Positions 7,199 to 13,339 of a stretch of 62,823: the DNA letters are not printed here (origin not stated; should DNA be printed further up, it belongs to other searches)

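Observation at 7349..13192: Domain architecture of the 1,947-aa giant: PD-(D/E)xK-like core, proline-rich tether and a HerA/FtsK-like motor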

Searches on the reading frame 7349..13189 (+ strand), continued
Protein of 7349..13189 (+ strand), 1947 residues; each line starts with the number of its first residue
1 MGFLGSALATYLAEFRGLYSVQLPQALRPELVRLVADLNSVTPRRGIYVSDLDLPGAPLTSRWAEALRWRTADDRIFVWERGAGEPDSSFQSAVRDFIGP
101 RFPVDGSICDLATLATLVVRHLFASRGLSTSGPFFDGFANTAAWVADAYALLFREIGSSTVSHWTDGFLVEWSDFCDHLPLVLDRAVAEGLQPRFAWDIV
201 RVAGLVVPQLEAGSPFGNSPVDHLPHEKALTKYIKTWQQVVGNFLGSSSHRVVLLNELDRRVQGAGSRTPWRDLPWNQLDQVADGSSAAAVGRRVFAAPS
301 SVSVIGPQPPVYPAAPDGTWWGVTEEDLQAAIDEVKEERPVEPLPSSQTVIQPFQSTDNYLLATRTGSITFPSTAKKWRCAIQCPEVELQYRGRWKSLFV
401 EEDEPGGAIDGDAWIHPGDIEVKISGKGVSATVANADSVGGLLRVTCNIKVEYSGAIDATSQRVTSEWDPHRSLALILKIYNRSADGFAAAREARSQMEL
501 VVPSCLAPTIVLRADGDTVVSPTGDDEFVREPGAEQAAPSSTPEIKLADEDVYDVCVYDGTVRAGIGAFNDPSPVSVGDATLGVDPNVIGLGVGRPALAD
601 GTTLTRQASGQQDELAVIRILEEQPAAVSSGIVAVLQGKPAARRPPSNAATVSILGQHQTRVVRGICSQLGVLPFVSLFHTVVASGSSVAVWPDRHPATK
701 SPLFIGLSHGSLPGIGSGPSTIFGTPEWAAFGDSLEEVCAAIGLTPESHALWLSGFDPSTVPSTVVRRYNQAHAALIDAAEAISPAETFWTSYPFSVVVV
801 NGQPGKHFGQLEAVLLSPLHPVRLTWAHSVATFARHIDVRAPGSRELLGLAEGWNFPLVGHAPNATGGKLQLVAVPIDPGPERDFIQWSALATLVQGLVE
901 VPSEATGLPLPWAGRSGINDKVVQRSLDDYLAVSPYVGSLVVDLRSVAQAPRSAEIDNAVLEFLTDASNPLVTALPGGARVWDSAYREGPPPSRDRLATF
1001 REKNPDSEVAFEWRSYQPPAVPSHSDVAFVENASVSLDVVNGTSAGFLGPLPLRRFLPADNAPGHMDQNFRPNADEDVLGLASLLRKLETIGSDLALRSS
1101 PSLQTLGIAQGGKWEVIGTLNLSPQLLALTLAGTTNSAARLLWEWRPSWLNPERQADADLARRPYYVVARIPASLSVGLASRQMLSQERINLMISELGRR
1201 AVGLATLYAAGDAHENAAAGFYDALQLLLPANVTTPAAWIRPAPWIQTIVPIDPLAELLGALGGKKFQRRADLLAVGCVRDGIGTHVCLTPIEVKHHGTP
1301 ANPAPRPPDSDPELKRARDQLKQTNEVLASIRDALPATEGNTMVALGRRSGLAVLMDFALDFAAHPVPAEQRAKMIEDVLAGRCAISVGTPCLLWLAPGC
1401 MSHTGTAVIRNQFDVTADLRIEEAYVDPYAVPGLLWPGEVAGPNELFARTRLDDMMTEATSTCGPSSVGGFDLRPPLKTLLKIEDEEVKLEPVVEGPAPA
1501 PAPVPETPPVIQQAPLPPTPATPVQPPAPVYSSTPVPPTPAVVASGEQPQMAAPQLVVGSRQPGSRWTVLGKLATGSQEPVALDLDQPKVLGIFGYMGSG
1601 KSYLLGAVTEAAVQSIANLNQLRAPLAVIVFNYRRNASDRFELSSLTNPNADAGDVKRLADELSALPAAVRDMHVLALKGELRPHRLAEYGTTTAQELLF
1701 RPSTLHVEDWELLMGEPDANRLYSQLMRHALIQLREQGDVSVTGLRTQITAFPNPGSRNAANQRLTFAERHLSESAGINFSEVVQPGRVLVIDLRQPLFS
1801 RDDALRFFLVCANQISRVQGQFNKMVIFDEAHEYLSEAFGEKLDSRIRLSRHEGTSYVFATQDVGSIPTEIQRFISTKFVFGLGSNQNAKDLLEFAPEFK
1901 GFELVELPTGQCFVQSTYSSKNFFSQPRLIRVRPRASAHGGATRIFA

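Call 28: search_solved_structures(query=A1, max_evalue=10, show_alignments=2)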
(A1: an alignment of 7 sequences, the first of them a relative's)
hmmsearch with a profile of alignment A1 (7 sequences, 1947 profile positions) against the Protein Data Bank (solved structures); distinct sequences matched with E-value up to 10: 4.
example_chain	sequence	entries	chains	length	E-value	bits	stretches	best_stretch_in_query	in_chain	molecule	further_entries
8wet_A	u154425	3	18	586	0.14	12.3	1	1821-1895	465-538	TdpA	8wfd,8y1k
8j5q_D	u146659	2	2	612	0.2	11.8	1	1572-1628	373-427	Uncharacterized ABC transporter ATP-binding protein Rv1281c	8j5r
8j5s_D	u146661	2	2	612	0.2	11.8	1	1572-1628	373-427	Uncharacterized ABC transporter ATP-binding protein Rv1281c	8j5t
7qca_LR0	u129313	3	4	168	0.48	10.6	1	1725-1771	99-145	60S ribosomal protein L19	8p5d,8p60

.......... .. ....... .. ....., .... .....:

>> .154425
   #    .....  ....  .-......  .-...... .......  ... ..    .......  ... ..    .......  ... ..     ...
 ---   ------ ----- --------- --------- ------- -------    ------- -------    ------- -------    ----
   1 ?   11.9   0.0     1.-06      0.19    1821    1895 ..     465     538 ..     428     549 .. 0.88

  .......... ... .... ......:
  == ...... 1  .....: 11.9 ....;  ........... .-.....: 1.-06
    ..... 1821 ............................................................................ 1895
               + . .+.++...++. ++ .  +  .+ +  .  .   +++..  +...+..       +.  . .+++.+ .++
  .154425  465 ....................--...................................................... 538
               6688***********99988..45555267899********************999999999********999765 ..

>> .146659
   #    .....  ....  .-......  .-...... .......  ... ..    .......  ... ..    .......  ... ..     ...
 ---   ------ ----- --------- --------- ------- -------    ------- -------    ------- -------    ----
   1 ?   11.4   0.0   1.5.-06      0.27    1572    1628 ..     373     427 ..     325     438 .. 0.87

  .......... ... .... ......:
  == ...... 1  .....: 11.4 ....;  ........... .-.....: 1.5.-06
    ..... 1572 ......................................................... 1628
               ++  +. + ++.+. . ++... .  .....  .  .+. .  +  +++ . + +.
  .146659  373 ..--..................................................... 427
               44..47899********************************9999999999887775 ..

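Call 29: search_protein_families(library=ncbifam, alignment_id=A1, max_evalue=10)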
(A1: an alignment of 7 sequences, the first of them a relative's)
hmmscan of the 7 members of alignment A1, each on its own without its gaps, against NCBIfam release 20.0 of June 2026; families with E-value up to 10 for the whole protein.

A. member 1, P0001 (1947 aa): 3 families
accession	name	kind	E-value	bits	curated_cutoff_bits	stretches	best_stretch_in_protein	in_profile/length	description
TIGR03925.1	T7SS_EccC_b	equivalog_domain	0.0012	17.3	346.55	1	1562-1665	335-433/564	type VII secretion protein EccCb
TIGR00929.1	VirB4_CagE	subfamily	0.013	13.8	643.1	1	1823-1864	635-677/792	VirB4 family type IV secretion/conjugal transfer ATPase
NF008442.0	PRK11288.1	equivalog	0.17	10.1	689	1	1573-1614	267-308/504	L-arabinose ABC transporter ATP-binding protein AraG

B. families by the number of members that match (of 7 scanned): 7 families
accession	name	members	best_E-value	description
TIGR00929.1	VirB4_CagE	7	3.5e-05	VirB4 family type IV secretion/conjugal transfer ATPase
TIGR03925.1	T7SS_EccC_b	4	0.0012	type VII secretion protein EccCb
NF053655.1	CedD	3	0.0054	DNA-translocating ATPase CedD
NF010447.0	PRK13873.1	3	0.027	conjugal transfer protein TrbE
NF008442.0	PRK11288.1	3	0.15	L-arabinose ABC transporter ATP-binding protein AraG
NF008654.0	PRK11652.1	1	0.17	multidrug efflux MFS transporter EmrD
NF033913.1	fibronec_FbpA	1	7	LPXTG-anchored fibronectin-binding protein FbpA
